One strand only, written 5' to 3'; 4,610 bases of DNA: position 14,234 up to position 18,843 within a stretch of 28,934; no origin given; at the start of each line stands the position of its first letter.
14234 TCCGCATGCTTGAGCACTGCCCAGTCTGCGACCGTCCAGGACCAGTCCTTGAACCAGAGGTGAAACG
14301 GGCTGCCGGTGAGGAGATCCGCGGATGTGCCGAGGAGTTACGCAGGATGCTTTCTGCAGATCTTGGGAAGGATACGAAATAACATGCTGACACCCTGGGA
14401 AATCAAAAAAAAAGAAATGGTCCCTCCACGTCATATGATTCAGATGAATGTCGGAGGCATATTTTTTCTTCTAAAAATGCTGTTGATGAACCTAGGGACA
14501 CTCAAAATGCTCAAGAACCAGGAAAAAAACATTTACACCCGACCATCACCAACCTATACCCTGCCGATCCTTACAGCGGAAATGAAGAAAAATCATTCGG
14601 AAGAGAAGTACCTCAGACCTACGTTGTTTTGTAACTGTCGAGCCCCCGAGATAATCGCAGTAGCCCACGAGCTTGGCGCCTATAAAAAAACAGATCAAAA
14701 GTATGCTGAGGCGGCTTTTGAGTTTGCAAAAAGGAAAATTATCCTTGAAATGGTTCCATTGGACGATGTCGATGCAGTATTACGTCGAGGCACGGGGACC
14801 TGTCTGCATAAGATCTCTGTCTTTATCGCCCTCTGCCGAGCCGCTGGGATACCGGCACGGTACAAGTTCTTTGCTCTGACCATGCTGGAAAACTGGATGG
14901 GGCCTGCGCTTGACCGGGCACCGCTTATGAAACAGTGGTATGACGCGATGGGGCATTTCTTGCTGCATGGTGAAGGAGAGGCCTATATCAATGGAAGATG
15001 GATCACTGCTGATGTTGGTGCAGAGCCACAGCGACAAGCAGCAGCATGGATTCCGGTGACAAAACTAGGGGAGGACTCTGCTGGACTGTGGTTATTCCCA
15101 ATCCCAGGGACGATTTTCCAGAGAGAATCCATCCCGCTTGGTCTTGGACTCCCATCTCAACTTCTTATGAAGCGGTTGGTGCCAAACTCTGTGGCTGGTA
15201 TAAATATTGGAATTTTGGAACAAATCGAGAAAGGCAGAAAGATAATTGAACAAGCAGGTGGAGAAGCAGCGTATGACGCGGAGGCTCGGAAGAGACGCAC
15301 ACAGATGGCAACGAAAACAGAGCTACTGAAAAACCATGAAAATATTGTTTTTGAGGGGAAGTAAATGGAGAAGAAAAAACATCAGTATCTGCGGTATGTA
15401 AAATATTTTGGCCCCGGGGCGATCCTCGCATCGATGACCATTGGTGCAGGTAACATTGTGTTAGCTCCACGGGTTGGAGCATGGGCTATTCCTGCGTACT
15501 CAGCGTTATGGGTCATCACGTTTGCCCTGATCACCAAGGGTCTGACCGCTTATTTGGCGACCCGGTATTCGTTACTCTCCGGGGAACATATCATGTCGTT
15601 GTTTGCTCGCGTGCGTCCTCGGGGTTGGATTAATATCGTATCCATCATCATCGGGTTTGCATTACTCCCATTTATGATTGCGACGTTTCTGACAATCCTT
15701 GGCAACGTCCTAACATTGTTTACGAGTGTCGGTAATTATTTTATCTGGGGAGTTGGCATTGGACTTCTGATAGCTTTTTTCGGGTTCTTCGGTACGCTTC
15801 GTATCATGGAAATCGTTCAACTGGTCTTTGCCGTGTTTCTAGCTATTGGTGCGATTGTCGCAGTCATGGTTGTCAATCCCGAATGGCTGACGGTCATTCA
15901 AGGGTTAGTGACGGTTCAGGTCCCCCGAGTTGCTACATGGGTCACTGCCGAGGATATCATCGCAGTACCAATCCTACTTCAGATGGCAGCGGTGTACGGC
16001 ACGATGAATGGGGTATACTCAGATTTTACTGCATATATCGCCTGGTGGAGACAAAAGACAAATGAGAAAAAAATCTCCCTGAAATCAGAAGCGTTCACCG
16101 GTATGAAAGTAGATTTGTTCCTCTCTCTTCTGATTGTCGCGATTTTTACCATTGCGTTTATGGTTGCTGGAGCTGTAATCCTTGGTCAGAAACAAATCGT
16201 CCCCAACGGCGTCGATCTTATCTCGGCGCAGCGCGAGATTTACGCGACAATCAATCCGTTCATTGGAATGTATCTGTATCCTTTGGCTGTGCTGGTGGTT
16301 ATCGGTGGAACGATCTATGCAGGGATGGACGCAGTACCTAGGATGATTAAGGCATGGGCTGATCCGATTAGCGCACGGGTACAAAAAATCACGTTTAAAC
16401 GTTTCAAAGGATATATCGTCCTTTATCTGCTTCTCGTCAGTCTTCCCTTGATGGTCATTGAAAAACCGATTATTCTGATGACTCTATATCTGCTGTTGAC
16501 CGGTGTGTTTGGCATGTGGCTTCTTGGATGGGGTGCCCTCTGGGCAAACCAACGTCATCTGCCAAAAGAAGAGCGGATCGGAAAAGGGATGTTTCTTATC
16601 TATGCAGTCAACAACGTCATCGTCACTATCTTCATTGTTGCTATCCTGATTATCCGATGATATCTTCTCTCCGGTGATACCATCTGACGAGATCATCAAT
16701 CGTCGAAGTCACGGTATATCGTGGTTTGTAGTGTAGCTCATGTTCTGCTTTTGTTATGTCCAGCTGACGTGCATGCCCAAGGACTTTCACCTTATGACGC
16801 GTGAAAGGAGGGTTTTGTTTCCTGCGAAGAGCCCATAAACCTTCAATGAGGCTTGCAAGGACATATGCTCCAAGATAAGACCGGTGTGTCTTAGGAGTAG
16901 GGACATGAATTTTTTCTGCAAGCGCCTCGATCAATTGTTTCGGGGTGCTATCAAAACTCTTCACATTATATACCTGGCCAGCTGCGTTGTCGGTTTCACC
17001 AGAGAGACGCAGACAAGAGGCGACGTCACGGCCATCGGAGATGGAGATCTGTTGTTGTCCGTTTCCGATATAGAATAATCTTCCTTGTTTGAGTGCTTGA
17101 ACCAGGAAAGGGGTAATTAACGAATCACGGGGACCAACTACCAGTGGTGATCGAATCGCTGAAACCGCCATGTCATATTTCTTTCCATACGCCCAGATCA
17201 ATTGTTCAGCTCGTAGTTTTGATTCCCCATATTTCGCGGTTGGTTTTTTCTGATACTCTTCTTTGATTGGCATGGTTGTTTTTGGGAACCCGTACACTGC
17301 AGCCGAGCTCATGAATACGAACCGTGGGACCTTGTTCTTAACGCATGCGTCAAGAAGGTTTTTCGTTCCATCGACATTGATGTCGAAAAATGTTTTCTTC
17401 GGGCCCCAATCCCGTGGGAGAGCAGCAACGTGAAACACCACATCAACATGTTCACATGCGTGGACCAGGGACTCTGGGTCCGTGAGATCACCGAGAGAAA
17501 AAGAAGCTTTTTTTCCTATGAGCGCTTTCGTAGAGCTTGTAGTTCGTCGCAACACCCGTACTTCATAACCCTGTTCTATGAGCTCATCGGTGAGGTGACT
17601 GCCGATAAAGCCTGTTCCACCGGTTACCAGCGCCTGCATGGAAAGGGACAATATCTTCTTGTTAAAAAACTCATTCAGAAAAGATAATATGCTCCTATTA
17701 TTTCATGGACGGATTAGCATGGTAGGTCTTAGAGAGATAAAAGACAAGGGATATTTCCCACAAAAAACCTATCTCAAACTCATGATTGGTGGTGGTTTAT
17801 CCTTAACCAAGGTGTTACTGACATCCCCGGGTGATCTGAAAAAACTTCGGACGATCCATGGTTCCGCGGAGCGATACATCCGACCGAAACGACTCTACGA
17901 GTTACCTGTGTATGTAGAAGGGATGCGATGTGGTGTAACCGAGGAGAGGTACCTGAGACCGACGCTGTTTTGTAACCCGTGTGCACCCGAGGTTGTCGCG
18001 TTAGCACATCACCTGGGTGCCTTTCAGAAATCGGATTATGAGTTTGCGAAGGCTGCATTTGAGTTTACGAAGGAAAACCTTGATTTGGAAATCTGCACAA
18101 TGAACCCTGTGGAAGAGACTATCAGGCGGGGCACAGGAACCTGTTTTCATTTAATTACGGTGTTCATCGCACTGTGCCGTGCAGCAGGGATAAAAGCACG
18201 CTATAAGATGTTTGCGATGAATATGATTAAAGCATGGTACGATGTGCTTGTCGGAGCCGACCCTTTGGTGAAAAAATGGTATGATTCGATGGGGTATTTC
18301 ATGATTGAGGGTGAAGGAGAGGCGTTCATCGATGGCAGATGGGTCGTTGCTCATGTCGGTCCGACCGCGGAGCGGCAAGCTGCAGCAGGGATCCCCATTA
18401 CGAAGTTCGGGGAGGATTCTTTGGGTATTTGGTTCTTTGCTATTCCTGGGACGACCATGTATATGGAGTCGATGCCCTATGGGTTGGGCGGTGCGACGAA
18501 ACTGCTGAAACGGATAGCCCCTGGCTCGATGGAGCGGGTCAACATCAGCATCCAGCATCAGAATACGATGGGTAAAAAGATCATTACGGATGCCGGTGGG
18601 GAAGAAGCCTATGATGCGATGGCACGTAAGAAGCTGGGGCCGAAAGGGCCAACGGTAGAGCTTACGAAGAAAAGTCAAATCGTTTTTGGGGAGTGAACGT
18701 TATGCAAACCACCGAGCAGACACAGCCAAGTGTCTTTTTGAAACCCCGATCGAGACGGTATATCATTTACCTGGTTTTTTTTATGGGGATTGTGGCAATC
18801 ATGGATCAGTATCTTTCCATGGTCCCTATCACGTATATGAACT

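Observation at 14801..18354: Reciprocal swap at the catalytic-triad positions between the two transglutaminase-like paralogs (C-H-D versus C-E-H)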

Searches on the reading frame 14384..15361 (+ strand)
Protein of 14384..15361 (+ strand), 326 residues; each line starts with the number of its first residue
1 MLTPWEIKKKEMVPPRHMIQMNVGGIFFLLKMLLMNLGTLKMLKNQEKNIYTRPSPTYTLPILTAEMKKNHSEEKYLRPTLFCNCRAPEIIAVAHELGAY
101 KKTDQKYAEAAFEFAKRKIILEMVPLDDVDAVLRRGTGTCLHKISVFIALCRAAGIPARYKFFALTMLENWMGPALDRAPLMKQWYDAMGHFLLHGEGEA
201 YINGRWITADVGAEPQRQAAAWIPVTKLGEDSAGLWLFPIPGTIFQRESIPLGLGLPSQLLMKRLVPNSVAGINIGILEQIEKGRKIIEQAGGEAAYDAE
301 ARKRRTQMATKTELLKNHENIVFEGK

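Call 15: find_homologous_proteins(query=window:14384-15361:+)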
Query window:14384-15361:+ (326 aa): 1027 proteins with E <= 0.001 among 3179 candidates; the best 120 are listed.
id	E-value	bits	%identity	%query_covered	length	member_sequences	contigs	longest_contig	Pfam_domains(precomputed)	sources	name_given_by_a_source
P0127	2.1e-208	709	94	100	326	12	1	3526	PF01841.26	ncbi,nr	ncbi:MAG: transglutaminase family protein [Candidatus Thermoplasmatota archaeon]|nr:transglutaminase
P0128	5.7e-182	622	81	100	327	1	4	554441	PF01841.26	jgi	jgi:hypothetical protein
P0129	4.9e-181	619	81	100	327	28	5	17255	PF01841.26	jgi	-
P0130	9.1e-181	618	81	100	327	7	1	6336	PF01841.26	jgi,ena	-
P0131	1.1e-180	618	84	97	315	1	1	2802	PF01841.26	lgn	-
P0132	2.9e-179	613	81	100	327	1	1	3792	PF01841.26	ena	-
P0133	4.1e-179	613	80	100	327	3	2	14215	PF01841.26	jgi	jgi:hypothetical protein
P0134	4.5e-179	613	79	100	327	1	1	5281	PF01841.26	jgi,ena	-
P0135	4.8e-179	612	80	100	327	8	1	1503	PF01841.26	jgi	jgi:hypothetical protein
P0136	3.4e-178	610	82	98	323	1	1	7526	PF01841.26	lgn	-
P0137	3.9e-178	609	81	100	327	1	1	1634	PF01841.26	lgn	-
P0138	3.3e-177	606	80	99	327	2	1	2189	PF01841.26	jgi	jgi:hypothetical protein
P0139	2.5e-176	604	80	100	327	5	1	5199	PF01841.26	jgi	jgi:hypothetical protein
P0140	5.3e-176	602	79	100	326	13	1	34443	PF01841.26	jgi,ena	jgi:hypothetical protein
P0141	2.3e-175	600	79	100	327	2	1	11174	PF01841.26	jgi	jgi:hypothetical protein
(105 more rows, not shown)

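Call 21: search_solved_structures(query=window:14384-15361:+, max_evalue=1, show_alignments=2)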
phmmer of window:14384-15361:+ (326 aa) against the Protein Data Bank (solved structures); distinct sequences matched with E-value up to 1: 0.

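Call 60: predict_structure(alignment_id=A3)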
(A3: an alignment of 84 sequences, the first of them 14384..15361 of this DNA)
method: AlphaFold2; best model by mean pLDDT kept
length: 326 residues; sequences in the alignment: 84
mean_pLDDT: 91.9   pTM: 0.91
mean pLDDT of the five models: 91.9, 91.1, 91.0, 91.0, 90.5
residues with pLDDT >= 90: 234; 70-90: 73; 50-70: 19; < 50: 0
segments of 3 or more residues with pLDDT < 50: none
pLDDT, mean of each block of 10 residues (from residue 1): 94 93 87 89 89 98 98 98 98 99 99 98 97 98 98 99 82 83 80 87 98 96 96 88 95 92 91 95 98 98 89 61 59
secondary structure, 60 per line:
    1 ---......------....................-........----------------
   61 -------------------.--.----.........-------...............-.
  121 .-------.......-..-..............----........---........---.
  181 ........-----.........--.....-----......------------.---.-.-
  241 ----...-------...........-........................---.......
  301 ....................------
elements in order: H4-9 H16-35 H37-44 H88-96 H104-118 H129-135 H140-153 E158-165 H169-176 H180-188 E194-202 E205-209 H215-220 E245-247 H255-265 H267-290 H294-320

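Call 61: search_solved_structures(query=A3, max_evalue=0.1, show_alignments=3)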
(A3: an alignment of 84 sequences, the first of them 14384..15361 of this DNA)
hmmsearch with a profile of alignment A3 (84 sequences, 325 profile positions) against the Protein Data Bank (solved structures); distinct sequences matched with E-value up to 0.1: 1.
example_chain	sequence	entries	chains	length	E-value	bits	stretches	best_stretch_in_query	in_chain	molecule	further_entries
3isr_A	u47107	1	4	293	9.8e-07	31.2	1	126-163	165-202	Transglutaminase-like enzymes, putative cysteine protease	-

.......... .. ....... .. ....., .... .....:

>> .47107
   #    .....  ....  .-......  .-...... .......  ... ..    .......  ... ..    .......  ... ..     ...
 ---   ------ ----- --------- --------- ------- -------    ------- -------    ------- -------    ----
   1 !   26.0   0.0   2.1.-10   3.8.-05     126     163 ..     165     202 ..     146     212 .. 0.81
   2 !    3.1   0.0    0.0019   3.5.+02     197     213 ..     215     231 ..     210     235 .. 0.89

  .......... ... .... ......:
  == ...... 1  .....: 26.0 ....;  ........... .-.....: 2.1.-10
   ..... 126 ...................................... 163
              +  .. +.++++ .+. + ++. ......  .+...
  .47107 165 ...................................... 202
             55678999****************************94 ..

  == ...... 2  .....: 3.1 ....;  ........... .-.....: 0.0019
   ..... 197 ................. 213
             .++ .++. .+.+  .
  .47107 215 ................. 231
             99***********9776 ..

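Call 68: search_protein_families(library=ncbifam, proteins=[window:14384-15361:+], max_evalue=0.001)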
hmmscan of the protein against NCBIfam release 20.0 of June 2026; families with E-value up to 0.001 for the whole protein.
window:14384-15361:+ (326 aa): 0 families

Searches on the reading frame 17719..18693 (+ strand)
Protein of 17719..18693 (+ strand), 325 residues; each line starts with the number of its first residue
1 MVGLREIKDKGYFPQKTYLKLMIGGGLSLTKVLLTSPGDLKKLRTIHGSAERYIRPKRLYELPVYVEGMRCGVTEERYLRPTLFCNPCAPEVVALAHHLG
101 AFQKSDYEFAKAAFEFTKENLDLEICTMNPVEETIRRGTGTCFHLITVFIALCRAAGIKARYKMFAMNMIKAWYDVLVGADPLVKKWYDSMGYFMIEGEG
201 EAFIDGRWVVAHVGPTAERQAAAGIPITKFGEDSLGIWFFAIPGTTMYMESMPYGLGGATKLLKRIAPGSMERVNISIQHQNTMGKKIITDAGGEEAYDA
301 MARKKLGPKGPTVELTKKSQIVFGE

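Call 13: find_homologous_proteins(query=window:17719-18693:+)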
Query window:17719-18693:+ (325 aa): 944 proteins with E <= 0.001 among 4673 candidates; the best 120 are listed.
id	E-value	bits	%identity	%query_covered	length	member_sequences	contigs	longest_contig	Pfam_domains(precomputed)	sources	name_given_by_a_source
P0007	5.6e-216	734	98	100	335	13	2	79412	PF01841.26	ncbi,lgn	-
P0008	9.2e-200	681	90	100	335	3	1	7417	PF01841.26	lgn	-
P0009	1.6e-198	677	90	100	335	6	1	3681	PF01841.26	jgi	jgi:hypothetical protein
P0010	9.0e-196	668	88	100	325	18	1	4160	PF01841.26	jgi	jgi:hypothetical protein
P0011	1.0e-195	667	88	100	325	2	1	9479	PF01841.26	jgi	jgi:hypothetical protein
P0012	3.3e-194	662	94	94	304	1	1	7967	PF01841.26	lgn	-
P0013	3.0e-193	659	87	100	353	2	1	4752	PF01841.26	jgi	jgi:hypothetical protein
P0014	4.2e-193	659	86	100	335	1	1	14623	PF01841.26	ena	-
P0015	6.2e-193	658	87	100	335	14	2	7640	PF01841.26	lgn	-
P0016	7.8e-193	658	87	100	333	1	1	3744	PF01841.26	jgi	-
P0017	1.5e-192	657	87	100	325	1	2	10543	PF01841.26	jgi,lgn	jgi:hypothetical protein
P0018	2.1e-192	656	87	100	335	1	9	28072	PF01841.26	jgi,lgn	jgi:hypothetical protein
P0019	2.8e-191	653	87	100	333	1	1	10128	PF01841.26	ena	-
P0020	1.9e-190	650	86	100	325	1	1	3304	PF01841.26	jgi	jgi:hypothetical protein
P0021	3.0e-190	649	85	100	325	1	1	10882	PF01841.26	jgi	-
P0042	1.4e-174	598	78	100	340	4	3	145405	PF01841.26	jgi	jgi:hypothetical protein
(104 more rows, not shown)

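Call 26: find_encoding_contigs(protein=P0042, flank=8000, max_places=3)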
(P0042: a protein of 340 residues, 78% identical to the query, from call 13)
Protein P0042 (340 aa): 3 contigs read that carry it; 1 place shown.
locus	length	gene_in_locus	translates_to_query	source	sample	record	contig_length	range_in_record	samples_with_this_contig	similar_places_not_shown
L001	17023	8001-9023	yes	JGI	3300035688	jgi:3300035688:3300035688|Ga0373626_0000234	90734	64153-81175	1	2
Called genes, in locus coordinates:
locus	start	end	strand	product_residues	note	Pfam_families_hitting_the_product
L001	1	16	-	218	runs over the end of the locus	PF00160:Pro_isomerase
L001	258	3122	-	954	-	PF17957:Big_7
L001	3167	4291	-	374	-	PF05559:DUF763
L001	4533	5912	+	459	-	PF04443:LuxE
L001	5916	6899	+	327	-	PF01841:Transglut_core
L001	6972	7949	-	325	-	PF01073:3Beta_HSD, PF01370:Epimerase, PF02719:Polysacc_synt_2, PF04321:RmlD_sub_bind, PF05368:NmrA, PF13460:NAD_binding_10, PF16363:GDP_Man_Dehyd, PF07993:NAD_binding_4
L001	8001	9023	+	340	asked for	PF01841:Transglut_core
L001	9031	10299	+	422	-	PF00083:Sugar_tr, PF07690:MFS_1, PF00083:Sugar_tr, PF07690:MFS_1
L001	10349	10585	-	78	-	-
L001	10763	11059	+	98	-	PF04242:DUF424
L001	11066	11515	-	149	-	PF01927:Mut7-C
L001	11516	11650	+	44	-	-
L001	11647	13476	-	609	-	PF05048:NosD, PF13229:Beta_helix, PF17957:Big_7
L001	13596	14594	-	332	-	PF02073:Peptidase_M29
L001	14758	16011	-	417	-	PF01037:AsnC_trans_reg (weak)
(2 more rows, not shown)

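Call 27: search_protein_representatives(protein=window:17719-18693:+)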
Query: 325 residues. Proteins with E-value up to 0.001 (for the whole library): 247; up to 1e-10: 115; up to 1e-30: 43. The best 150 are listed.
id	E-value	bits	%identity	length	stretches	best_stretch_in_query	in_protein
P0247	8.1e-113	393.2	54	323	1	1-325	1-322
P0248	1.4e-112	392.4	54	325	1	16-324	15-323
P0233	1.1e-86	307.3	49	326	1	6-323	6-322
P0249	5.9e-86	305.0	50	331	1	28-311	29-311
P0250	7.3e-78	278.4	45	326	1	28-323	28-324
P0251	1.2e-76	274.4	65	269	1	10-209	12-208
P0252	2.4e-74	266.8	43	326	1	10-324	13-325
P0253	2.6e-69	250.3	37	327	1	4-323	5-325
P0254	1.5e-67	244.5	40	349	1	19-324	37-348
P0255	6.6e-67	242.4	39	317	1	12-323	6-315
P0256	2.9e-66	240.3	63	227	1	133-302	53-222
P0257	9.8e-64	231.9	42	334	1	28-311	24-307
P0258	1.7e-60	221.3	50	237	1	95-325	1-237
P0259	1.1e-59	218.7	80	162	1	143-265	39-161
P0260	8.0e-59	215.8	42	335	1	25-305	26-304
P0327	7.6e-18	81.1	34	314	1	73-300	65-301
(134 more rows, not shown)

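Call 32: find_homologous_proteins(query=A1)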
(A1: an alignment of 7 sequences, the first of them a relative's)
Query A1 (7 sequences) (331 aa, profile of the alignment): 556 proteins with E <= 0.001 among 8000 candidates; the best 120 are listed.
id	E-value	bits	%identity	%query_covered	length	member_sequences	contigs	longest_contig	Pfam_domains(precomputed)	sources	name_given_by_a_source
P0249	6.0e-159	546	100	100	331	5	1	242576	PF01841.26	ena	-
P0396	2.5e-151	521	76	99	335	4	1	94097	PF01841.26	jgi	jgi:hypothetical protein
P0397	2.3e-150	518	85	99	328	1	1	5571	PF01841.26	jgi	jgi:hypothetical protein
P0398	1.0e-148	513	77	98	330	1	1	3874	PF01841.26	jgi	jgi:hypothetical protein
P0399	5.0e-148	510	77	99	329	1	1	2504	PF01841.26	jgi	jgi:hypothetical protein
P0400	1.9e-146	505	77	98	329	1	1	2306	PF01841.26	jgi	jgi:hypothetical protein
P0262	4.9e-146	504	46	93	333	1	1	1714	PF01841.26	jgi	jgi:Transglutaminase-like superfamily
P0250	7.7e-146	503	52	86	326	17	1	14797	PF01841.26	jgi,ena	-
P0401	1.8e-145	502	83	99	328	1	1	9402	PF01841.26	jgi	jgi:hypothetical protein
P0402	2.9e-145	501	77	99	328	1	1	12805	PF01841.26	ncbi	-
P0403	2.9e-144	498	84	99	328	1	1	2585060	PF01841.26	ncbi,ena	-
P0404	1.5e-143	496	72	94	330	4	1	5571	PF01841.26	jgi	jgi:hypothetical protein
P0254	2.8e-143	495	43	100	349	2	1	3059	PF01841.26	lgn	-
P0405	2.9e-143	495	82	97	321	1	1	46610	PF01841.26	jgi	jgi:hypothetical protein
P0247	1.2e-141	489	47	90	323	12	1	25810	PF01841.26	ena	-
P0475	6.4e-129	447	56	91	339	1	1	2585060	PF01841.26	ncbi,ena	-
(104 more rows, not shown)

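Call 47: predict_structure(alignment_id=A2)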
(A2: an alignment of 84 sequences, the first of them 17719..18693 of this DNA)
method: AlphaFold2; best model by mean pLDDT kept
length: 325 residues; sequences in the alignment: 84
mean_pLDDT: 89.1   pTM: 0.89
mean pLDDT of the five models: 89.1, 89.0, 88.7, 88.5, 88.0
residues with pLDDT >= 90: 202; 70-90: 84; 50-70: 31; < 50: 8
segments of 3 or more residues with pLDDT < 50: 310-312
pLDDT, mean of each block of 10 residues (from residue 1): 85 88 83 84 87 96 98 98 98 99 99 98 97 98 98 99 87 66 72 80 98 95 94 86 92 92 90 92 97 98 74 51 55
secondary structure, 60 per line:
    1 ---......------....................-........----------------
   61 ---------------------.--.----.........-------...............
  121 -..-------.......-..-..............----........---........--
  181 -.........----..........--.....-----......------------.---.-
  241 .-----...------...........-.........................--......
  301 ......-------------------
elements in order: H4-9 H16-35 H37-44 H90-98 H106-120 H131-137 H142-155 E160-167 H171-178 H182-190 E195-204 E207-211 H217-222 E247-249 H256-266 H268-292 H295-306

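Call 51: fold_search(model_id=the predicted structure, library=pdb)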
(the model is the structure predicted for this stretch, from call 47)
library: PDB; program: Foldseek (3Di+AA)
matches with E <= 10: 286; with E <= 0.001: 2
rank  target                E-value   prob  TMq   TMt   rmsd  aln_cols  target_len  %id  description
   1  3isr_A                3.5e-04  1.00  0.32  0.36   2.8       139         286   20  The Crystal Structure of a Putative Cysteine Protease from Cytophaga hutchinsonii to 1.9A (released 2009-09-08)
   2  3isr_B                7.7e-04  1.00  0.32  0.35   2.9       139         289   20  The Crystal Structure of a Putative Cysteine Protease from Cytophaga hutchinsonii to 1.9A (released 2009-09-08)
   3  3isr_C                1.0e-03  1.00  0.31  0.35   3.0       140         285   21  The Crystal Structure of a Putative Cysteine Protease from Cytophaga hutchinsonii to 1.9A (released 2009-09-08)
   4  9crn                  6.2e-03  1.00  0.26  0.24   3.9       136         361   14  Crystal structure of Streptococcus pyogenes TglA (released 2024-08-14)
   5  3kd4_A                6.9e-03  1.00  0.27  0.18   5.1       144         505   13  CRYSTAL STRUCTURE OF A PUTATIVE PROTEASE (BDI_1141) FROM PARABACTEROIDES DISTASONIS ATCC 8503 AT 2.00 A RESOLUTION (released 2009-11-24)
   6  5mhm_B                1.5e-02  0.84  0.25  0.13  14.8       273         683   11  FXIIIa in complex with the inhibitor ZED1630 (released 2017-12-20)
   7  5mhn_B                1.5e-02  0.72  0.22  0.11  15.4       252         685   12  FXIIIa in complex with the inhibitor ZED2360 (released 2017-12-20)
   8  5mhm_A                2.0e-02  0.72  0.22  0.12  15.3       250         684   11  FXIIIa in complex with the inhibitor ZED1630 (released 2017-12-20)
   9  4kty_B                2.2e-02  0.80  0.25  0.13  14.5       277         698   10  Fibrin-stabilizing factor with a bound ligand (released 2013-12-04)
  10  3s3s_A                2.2e-02  0.72  0.23  0.13  13.9       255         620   11  Transglutaminase 2 in complex with a novel inhibitor (released 2012-06-06)
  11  3s3j_A                2.4e-02  0.90  0.21  0.12   8.8       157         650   12  Transglutaminase 2 in complex with a novel inhibitor (released 2012-06-06)
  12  2qsf_A                2.4e-02  0.28  0.20  0.15  20.0       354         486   10  Crystal structure of the Rad4-Rad23 complex (released 2007-10-02)
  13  5mhn_A                2.5e-02  0.77  0.25  0.13  14.6       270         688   11  FXIIIa in complex with the inhibitor ZED2360 (released 2017-12-20)
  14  1l9m_A                2.5e-02  0.41  0.21  0.11  16.7       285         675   12  Three-dimensional structure of the human transglutaminase 3 enzyme: binding of calcium ions change structure for activ (released 2002-05-29)
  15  8oxw_A                2.9e-02  0.51  0.21  0.11  14.5       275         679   10  Transglutaminase 3 in complex with DH patient-derived Fab DH63-B02 (released 2023-10-18)
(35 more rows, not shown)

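Call 52: find_encoding_contigs(protein=P0475, flank=10000, max_places=2)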
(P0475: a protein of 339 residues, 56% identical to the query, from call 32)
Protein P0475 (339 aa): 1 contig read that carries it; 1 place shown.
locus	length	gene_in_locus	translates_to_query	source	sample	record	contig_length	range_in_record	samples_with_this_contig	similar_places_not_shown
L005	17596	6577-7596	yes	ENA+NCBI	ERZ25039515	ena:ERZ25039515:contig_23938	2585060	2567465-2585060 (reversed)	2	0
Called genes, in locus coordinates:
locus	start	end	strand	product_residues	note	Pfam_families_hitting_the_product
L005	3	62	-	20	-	?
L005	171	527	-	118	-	PF00239:Resolvase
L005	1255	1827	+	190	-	PF03551:PadR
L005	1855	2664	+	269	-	PF01209:Ubie_methyltran, PF13489:Methyltransf_23, PF02353:CMAS (weak), PF13847:Methyltransf_31, PF08241:Methyltransf_11, PF08242:Methyltransf_12, PF13649:Methyltransf_25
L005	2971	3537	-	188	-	PF07731:Cu-oxidase_2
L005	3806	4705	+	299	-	PF01040:UbiA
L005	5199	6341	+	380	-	PF04443:LuxE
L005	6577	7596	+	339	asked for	PF01841:Transglut_core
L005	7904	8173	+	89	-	-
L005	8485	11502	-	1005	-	PF02687:FtsX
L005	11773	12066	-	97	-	-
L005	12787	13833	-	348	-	PF01841:Transglut_core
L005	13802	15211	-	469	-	PF04443:LuxE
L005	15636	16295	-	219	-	PF05724:TPMT, PF13489:Methyltransf_23, PF01209:Ubie_methyltran (weak), PF03848:TehB, PF13847:Methyltransf_31, PF08241:Methyltransf_11, PF08242:Methyltransf_12, PF13649:Methyltransf_25, +2 more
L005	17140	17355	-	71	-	-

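Call 53: find_encoding_contigs(protein=P0403, flank=10000, max_places=2)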
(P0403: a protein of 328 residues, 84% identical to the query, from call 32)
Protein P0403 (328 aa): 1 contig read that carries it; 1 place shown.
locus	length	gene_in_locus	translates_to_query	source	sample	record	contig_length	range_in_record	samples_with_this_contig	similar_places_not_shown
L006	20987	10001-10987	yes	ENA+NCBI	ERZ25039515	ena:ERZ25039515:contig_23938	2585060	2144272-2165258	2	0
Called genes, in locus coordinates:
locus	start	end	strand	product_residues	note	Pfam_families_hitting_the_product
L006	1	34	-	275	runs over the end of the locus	-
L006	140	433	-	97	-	-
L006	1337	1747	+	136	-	-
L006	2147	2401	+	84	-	-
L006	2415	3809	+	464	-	PF04443:LuxE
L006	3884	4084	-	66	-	-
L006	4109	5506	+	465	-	PF04443:LuxE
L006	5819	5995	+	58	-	-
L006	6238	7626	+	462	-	PF04443:LuxE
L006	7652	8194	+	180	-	PF01841:Transglut_core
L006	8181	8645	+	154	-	-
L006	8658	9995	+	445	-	PF04443:LuxE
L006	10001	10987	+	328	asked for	PF01841:Transglut_core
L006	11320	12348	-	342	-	PF01699:Na_Ca_ex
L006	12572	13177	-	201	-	-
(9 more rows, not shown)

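Call 68: search_protein_families(library=ncbifam, proteins=[window:17719-18693:+], max_evalue=0.001)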
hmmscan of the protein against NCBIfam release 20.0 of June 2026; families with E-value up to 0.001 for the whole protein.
window:17719-18693:+ (325 aa): 0 families

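Call 69: find_related_loci(query=P0327, collection=genome_contigs, flank=3000)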
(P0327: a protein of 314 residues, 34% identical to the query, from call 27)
Query P0327 (314 aa) in genome_contigs; peptide patterns used: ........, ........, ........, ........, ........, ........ (x = any residue, [..] = any of these).
56 stretches matched a pattern, but none encodes a relative of the query by tblastn (E <= 1e-3).
